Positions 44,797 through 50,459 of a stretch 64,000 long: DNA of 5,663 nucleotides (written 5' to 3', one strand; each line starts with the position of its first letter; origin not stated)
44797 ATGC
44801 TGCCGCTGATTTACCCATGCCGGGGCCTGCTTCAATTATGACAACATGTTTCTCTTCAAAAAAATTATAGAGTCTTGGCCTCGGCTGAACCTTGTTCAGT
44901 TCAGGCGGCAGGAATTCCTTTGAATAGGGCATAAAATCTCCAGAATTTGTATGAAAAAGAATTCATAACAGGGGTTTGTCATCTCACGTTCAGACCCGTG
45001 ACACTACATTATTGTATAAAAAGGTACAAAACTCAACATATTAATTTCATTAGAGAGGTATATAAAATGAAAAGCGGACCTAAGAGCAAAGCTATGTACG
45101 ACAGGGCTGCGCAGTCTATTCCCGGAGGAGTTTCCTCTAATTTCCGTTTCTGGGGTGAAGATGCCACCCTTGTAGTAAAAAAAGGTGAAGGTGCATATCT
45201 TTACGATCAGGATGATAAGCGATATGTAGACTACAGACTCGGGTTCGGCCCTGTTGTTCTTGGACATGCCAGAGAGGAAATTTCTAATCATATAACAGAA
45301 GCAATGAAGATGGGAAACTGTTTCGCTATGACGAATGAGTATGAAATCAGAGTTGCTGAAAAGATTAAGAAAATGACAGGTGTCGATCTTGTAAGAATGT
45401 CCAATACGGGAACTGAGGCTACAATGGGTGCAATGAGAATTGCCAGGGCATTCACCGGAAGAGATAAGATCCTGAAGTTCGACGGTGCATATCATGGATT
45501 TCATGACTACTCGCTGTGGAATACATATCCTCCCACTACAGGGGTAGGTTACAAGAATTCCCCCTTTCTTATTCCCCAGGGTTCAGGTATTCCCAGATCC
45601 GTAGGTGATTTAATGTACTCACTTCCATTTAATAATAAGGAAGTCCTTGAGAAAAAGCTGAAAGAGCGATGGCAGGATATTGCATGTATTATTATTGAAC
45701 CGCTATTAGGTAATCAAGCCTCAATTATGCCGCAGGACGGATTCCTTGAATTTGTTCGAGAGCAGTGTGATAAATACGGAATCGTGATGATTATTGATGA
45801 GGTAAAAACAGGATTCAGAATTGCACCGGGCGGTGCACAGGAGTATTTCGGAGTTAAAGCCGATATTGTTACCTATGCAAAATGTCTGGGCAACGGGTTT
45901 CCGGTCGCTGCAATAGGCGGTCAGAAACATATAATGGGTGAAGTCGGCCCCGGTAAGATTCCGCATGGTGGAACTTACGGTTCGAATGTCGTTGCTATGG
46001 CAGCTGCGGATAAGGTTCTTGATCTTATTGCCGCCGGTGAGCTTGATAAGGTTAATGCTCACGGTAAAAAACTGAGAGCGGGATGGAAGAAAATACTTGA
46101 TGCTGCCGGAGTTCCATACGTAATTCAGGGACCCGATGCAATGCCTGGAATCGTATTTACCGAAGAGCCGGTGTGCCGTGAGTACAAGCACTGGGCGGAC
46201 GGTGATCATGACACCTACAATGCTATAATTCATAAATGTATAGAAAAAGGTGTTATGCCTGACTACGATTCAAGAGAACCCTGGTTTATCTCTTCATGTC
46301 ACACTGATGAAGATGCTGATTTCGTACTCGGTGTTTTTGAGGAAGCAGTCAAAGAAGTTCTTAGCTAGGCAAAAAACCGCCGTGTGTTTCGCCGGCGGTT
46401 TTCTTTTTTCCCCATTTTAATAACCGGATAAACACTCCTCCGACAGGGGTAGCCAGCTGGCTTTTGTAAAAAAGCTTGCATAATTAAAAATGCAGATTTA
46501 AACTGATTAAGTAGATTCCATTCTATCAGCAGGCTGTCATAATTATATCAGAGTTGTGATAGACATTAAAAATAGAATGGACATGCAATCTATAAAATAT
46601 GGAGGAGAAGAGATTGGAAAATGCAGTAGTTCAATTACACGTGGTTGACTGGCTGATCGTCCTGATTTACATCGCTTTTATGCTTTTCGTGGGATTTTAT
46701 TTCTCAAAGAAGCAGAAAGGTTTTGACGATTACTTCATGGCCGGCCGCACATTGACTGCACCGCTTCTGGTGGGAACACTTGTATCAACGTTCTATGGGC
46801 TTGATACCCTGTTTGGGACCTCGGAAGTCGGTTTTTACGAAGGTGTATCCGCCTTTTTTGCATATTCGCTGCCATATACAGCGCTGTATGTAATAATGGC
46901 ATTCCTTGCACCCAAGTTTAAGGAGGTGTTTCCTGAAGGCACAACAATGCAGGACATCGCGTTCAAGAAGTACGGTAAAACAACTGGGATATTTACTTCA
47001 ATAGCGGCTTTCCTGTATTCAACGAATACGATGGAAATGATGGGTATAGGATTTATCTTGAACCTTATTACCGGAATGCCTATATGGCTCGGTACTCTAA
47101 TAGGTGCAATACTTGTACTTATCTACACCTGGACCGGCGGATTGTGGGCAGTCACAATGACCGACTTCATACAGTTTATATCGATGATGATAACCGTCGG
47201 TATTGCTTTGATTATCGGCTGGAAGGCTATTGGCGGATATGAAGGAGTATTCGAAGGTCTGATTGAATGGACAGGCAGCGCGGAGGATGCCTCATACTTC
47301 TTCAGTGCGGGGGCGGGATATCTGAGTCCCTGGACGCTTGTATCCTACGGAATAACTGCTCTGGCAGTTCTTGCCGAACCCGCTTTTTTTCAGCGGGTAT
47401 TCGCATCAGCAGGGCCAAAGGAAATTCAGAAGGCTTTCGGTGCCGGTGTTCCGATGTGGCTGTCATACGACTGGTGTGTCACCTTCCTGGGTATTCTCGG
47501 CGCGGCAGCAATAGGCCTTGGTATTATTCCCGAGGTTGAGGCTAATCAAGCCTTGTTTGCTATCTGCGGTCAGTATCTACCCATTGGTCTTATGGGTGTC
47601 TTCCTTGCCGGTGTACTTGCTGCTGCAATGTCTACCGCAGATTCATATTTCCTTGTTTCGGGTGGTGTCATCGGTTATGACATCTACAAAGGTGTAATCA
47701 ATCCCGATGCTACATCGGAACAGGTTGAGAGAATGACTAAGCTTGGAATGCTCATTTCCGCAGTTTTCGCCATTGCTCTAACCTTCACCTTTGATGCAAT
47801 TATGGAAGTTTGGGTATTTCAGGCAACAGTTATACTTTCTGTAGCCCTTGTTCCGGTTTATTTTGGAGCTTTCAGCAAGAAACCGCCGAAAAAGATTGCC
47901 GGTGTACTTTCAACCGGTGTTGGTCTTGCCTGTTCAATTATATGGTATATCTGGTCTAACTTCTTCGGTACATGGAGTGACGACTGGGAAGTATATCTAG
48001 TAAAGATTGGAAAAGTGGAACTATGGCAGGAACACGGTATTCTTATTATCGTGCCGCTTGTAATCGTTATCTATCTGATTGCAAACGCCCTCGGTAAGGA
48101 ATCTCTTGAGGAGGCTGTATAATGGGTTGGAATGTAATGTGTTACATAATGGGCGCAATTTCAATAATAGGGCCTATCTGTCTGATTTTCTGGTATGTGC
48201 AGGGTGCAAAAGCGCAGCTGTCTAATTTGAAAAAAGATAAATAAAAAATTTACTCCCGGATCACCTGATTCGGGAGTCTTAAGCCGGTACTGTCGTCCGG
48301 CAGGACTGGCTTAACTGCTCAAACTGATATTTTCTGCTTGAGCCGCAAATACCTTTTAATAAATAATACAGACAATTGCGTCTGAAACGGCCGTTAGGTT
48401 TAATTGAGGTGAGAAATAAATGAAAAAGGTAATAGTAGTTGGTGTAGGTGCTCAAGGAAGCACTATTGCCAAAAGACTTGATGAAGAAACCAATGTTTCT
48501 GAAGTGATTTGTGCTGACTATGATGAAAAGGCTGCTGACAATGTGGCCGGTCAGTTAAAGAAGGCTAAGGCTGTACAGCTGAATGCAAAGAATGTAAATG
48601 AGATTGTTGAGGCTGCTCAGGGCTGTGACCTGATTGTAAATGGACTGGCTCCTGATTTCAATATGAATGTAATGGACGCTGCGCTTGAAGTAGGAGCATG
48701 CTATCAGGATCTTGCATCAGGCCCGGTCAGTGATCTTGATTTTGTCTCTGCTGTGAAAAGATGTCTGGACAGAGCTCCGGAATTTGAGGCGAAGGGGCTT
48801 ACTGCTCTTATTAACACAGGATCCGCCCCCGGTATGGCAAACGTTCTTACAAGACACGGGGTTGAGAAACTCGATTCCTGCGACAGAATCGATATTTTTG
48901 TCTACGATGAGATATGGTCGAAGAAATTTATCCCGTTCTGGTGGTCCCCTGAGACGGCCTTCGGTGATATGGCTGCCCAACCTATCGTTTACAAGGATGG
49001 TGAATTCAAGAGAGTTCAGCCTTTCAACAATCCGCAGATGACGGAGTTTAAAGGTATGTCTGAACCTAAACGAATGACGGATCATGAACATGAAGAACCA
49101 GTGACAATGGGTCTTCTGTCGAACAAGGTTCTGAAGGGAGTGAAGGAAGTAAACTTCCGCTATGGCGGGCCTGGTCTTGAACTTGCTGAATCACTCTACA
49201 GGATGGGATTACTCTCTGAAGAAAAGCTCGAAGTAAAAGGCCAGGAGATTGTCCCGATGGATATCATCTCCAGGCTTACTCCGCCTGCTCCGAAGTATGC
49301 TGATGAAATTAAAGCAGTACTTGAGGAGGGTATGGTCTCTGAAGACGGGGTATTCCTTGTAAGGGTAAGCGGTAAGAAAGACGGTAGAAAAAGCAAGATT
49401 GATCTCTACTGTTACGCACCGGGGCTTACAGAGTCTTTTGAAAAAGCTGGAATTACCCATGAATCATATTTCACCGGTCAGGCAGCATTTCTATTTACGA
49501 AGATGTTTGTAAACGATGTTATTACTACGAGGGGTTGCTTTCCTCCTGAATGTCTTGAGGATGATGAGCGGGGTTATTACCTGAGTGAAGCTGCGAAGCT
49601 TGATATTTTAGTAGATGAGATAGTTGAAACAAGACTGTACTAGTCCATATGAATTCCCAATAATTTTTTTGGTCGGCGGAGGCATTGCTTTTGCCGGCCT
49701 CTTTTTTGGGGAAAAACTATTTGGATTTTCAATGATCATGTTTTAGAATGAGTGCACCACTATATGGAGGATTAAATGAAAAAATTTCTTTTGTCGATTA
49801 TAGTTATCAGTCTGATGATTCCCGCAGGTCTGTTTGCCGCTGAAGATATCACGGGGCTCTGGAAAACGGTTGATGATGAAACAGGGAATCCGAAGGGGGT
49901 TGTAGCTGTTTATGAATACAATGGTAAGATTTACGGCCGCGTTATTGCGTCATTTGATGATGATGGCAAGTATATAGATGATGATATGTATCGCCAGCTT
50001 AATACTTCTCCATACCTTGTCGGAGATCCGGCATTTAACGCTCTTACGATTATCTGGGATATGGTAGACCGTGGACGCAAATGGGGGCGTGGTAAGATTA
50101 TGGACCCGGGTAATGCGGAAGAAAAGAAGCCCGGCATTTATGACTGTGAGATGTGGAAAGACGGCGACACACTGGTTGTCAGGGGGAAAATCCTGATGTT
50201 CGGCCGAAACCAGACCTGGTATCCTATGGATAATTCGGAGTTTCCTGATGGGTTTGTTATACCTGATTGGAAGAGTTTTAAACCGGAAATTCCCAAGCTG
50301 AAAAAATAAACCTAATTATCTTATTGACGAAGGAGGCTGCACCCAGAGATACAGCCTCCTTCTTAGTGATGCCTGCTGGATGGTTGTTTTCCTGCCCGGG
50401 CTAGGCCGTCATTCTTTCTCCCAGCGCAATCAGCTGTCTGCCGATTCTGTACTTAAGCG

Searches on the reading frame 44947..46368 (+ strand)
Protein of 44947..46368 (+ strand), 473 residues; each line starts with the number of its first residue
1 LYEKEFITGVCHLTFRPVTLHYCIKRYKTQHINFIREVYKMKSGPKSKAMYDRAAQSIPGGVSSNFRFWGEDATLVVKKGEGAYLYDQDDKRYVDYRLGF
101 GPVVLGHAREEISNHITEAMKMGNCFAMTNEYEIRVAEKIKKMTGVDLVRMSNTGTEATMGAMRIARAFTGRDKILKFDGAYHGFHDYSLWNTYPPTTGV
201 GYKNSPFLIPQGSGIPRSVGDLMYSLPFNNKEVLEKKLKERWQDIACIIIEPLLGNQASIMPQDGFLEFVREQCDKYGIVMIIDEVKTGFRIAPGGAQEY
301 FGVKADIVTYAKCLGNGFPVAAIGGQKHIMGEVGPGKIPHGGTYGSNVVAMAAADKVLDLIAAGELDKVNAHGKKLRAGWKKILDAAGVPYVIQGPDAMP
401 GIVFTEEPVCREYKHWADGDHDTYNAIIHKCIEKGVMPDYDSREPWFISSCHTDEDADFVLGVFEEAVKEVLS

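Call 6: search_protein_families(library=pfam, proteins=[window:44947-46368:+], max_evalue=0.001)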
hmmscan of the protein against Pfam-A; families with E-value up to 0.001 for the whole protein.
window:44947-46368:+ (473 aa): 1 family
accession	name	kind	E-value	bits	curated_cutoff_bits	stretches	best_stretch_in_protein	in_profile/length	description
PF00202.27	Aminotran_3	-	1.3e-64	218.8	30.5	1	73-437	9-370/403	Aminotransferase class-III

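Call 32: search_protein_families(library=ncbifam, proteins=[window:45067-46368:+], max_evalue=0.001)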
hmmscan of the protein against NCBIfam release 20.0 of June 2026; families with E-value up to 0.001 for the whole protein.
window:45067-46368:+ (433 aa): 69 families (the best 25 are shown)
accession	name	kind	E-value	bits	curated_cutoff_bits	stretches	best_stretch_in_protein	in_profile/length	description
NF041362.1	GntE_guanitoxin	equivalog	1e-156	521.8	525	1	4-418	5-423/426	guanitoxin biosynthesis PLP-dependent transaminase GntE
NF000818.0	PRK00062.1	subfamily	9.9e-116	386.9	398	1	6-431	5-427/429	glutamate-1-semialdehyde 2,1-aminomutase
TIGR00713.1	hemL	equivalog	7.5e-111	370.8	527.3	1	6-430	1-422/423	glutamate-1-semialdehyde 2,1-aminomutase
NF009055.0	PRK12389.1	equivalog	1.2e-90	304.2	637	1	6-431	5-428/431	glutamate-1-semialdehyde 2,1-aminomutase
NF001864.0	PRK00615.1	equivalog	7.6e-67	225.7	706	1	6-431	6-429/433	glutamate-1-semialdehyde aminotransferase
NF004856.0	PRK06209.1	equivalog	4.5e-61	206.7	486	1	6-354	10-350/450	glutamate-1-semialdehyde 2,1-aminomutase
TIGR00707.1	argD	subfamily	1.9e-56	191.5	410.05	1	34-369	10-334/381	acetylornithine/succinylornithine family transaminase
NF005993.0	PRK08117.1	subfamily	7.1e-55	186.3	574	1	33-397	25-392/433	aspartate aminotransferase family protein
NF005453.0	PRK07046.1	subfamily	1.4e-52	178.8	425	1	3-431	26-451/453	transaminase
NF002797.0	PRK02936.1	equivalog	6.6e-50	169.9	496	1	34-367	12-330/385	acetylornithine transaminase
NF004426.0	PRK05769.1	equivalog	4.8e-49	167.3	552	1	27-396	33-403/441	acetyl ornithine aminotransferase family protein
NF002874.0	PRK03244.1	equivalog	6.4e-46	156.9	457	1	34-366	26-343/399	acetylornithine transaminase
NF002325.0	PRK01278.1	subfamily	7.2e-46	156.6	372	1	33-362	13-334/395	acetylornithine transaminase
NF005692.0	PRK07495.1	equivalog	4.7e-44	150.7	724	1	32-367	21-361/425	4-aminobutyrate--2-oxoglutarate transaminase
NF003468.0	PRK05093.1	subfamily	3.6e-43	147.8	522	1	33-366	23-347/405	acetylornithine/succinyldiaminopimelate transaminase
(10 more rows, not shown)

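Call 65: search_solved_structures(query=window:45067-46365:+, max_evalue=1e-40)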
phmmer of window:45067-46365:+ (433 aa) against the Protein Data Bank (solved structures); distinct sequences matched with E-value up to 1e-40: 27.
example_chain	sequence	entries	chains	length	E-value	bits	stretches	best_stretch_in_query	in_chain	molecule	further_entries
5i92_A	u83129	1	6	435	1.4e-86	294.3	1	6-427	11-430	Glutamate-1-semialdehyde 2,1-aminomutase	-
2e7u_A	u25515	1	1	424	5.2e-80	272.6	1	5-425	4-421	Glutamate-1-semialdehyde 2,1-aminomutase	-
6w80_A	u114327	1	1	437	1.4e-78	267.9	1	6-421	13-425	Glutamate-1-semialdehyde 2,1-aminomutase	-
3k28_A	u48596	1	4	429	8.2e-77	262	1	4-428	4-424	Glutamate-1-semialdehyde 2,1-aminomutase 2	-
3bs8_A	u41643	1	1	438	1.6e-76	261.1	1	1-429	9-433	Glutamate-1-semialdehyde 2,1-aminomutase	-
4e77_A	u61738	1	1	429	1.1e-75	258.3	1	5-418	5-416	Glutamate-1-semialdehyde 2,1-aminomutase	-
2epj_A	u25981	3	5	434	7.9e-72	245.6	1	2-431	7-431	Glutamate-1-semialdehyde 2,1-aminomutase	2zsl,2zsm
3l44_A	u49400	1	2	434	8.3e-72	245.5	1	5-422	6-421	Glutamate-1-semialdehyde 2,1-aminomutase 1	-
2hoy_A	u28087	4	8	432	2.5e-68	234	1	6-423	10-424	Glutamate-1-semialdehyde 2,1-aminomutase (GSAM) apo-form | Glutamate-1-semialdehyde 2,1-aminomutase (GSAM) pmp-form | Glutamate-1-semialdehyde 2,1-aminomutase (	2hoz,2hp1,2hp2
3fq7_A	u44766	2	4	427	2.6e-68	234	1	6-423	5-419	Glutamate-1-semialdehyde 2,1-aminomutase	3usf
2gsa_A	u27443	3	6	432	4.7e-68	233.2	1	6-423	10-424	GLUTAMATE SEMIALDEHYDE AMINOTRANSFERASE | PROTEIN (GLUTAMATE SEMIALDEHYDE AMINOTRANSFERASE)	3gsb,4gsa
3fq8_A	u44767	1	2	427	5e-68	233.1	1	6-423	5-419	Glutamate-1-semialdehyde 2,1-aminomutase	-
3fqa_A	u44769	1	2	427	9.3e-68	232.2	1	6-423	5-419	Glutamate-1-semialdehyde 2,1-aminomutase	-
2cfb_A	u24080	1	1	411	4e-65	223.5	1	18-421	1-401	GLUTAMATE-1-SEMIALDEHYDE 2,1-AMINOMUTASE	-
5hdm_A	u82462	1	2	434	5.4e-65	223.1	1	5-427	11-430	Glutamate-1-semialdehyde 2,1-aminomutase 1, chloroplastic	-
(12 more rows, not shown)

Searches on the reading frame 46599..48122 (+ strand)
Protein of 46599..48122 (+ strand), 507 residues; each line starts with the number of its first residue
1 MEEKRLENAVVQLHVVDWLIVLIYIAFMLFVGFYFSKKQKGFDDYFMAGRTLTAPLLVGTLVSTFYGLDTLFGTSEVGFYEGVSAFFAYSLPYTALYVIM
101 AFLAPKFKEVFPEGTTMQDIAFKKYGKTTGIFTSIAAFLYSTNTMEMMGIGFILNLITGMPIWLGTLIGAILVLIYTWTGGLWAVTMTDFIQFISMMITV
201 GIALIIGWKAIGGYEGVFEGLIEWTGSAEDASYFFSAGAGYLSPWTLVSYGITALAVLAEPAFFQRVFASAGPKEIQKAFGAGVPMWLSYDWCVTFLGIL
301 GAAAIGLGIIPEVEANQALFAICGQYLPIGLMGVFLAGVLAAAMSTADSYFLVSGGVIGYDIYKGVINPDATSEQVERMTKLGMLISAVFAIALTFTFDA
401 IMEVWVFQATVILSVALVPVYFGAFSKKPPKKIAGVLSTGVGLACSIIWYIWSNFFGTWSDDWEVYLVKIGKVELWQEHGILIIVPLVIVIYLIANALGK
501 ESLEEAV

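Call 6: search_protein_families(library=pfam, proteins=[window:46599-48122:+], max_evalue=0.001)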
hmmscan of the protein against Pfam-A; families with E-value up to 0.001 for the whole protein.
window:46599-48122:+ (507 aa): 1 family
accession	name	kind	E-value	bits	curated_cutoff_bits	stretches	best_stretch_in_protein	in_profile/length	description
PF00474.23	SSF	-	7.6e-31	107.8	22.8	1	45-427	1-392/406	Sodium:solute symporter family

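Call 32: search_protein_families(library=ncbifam, proteins=[window:46599-48122:+], max_evalue=0.001)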
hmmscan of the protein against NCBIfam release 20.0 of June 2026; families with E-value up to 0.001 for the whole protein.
window:46599-48122:+ (507 aa): 8 families
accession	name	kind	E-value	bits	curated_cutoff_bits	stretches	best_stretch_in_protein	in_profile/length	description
TIGR00813.1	sss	superfamily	1.2e-38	133.3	184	1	45-432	1-402/411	sodium/solute symporter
TIGR02119.1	panF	equivalog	5.5e-24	85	328.05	1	21-449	7-437/471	sodium/pantothenate symporter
TIGR02121.1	Na_Pro_sym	equivalog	5.1e-21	75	515.5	1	20-451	6-439/488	sodium/proline symporter PutP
NF007790.0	PRK10484.1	equivalog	1.5e-17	63.6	401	1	21-485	9-471/527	solute:sodium symporter family transporter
TIGR03648.1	Na_symport_lg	subfamily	4.3e-15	55.2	320.75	2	327-457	358-490/547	VC_2705 family sodium/solute symporter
NF046076.1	monocarbox_MctP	equivalog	1.6e-11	43.6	625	1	20-455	7-443/481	monocarboxylate uptake permease MctP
NF011948.0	PRK15419.1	equivalog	3.7e-08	32.7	955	1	21-422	11-417/502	sodium/proline symporter PutP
TIGR02711.1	symport_actP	equivalog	6.6e-05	21.8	1099.25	1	19-401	36-426/549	cation/acetate symporter ActP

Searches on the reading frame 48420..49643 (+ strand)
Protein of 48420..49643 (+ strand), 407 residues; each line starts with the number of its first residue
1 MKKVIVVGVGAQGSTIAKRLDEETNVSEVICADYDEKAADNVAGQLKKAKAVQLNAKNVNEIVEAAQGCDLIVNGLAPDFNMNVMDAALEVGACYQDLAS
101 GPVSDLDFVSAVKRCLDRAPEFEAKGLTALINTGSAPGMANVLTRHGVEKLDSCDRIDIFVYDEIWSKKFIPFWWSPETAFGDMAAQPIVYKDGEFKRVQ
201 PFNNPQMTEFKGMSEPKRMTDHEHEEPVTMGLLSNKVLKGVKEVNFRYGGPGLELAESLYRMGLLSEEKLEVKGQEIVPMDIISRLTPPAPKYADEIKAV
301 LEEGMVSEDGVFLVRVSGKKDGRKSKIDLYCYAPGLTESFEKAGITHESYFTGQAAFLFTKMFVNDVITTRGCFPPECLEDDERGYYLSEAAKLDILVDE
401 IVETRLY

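Call 6: search_protein_families(library=pfam, proteins=[window:48420-49643:+], max_evalue=0.001)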
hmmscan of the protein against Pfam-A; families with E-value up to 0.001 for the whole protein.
window:48420-49643:+ (407 aa): 6 families
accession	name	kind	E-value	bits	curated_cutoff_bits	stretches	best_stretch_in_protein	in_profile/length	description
PF03435.24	Sacchrp_dh_NADP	-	1.4e-14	55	25.1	1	4-130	1-129/129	Saccharopine dehydrogenase NADP binding domain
PF16653.10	Sacchrp_dh_C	-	1.4e-12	48.7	31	1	134-381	1-249/265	Saccharopine dehydrogenase C-terminal domain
PF02844.21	GARS_N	-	0.00017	22.7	29.5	1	3-87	2-81/100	Phosphoribosylglycinamide synthetase, N domain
PF02254.24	TrkA_N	-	0.00025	21.8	23.8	1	4-63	1-56/116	TrkA-N domain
PF01488.26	Shikimate_DH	-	0.00065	20.2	24.3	0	2-73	13-80/138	Shikimate / quinate 5-dehydrogenase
PF02423.21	OCD_Mu_crystall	-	0.0008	18.9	24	0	5-75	133-200/314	Ornithine cyclodeaminase/mu-crystallin family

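Call 32: search_protein_families(library=ncbifam, proteins=[window:48420-49643:+], max_evalue=0.001)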
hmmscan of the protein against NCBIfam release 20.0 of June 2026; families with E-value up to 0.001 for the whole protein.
window:48420-49643:+ (407 aa): 2 families
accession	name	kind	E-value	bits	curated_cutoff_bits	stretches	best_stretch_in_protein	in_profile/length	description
NF043000.1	carsnrspmd_synth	equivalog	4.5e-16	59.1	800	1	37-383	47-386/405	carboxynorspermidine synthase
NF005694.0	PRK07502.1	equivalog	0.00092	18.5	409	0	2-75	7-73/310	prephenate/arogenate dehydrogenase family protein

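Call 64: search_solved_structures(query=window:48420-49640:+, max_evalue=0.001)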
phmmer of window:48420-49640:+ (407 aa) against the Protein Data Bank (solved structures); distinct sequences matched with E-value up to 0.001: 4.
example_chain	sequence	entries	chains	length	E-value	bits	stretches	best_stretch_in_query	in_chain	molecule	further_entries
4rl6_A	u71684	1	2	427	2.2e-15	59.7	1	1-383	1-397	Saccharopine dehydrogenase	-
4ina_A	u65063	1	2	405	1.3e-14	57.2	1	1-382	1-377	saccharopine dehydrogenase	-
8deb_A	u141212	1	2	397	4.6e-14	55.4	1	2-364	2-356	Carboxyspermidine dehydrogenase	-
8h4z_A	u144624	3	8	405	3.3e-10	42.7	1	3-368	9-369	Saccharopine dehydrogenase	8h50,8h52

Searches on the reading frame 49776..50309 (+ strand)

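Call 6: search_protein_families(library=pfam, proteins=[window:49776-50309:+], max_evalue=0.001)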
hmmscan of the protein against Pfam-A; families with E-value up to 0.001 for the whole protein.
window:49776-50309:+ (177 aa): 1 family
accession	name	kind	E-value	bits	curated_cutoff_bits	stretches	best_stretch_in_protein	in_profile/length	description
PF09917.15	DUF2147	-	6.5e-16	59.4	27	1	27-148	1-110/112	Uncharacterized protein conserved in bacteria (DUF2147)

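Call 32: search_protein_families(library=ncbifam, proteins=[window:49776-50309:+], max_evalue=0.001)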
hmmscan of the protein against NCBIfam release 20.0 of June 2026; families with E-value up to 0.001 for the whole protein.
window:49776-50309:+ (177 aa): 0 families
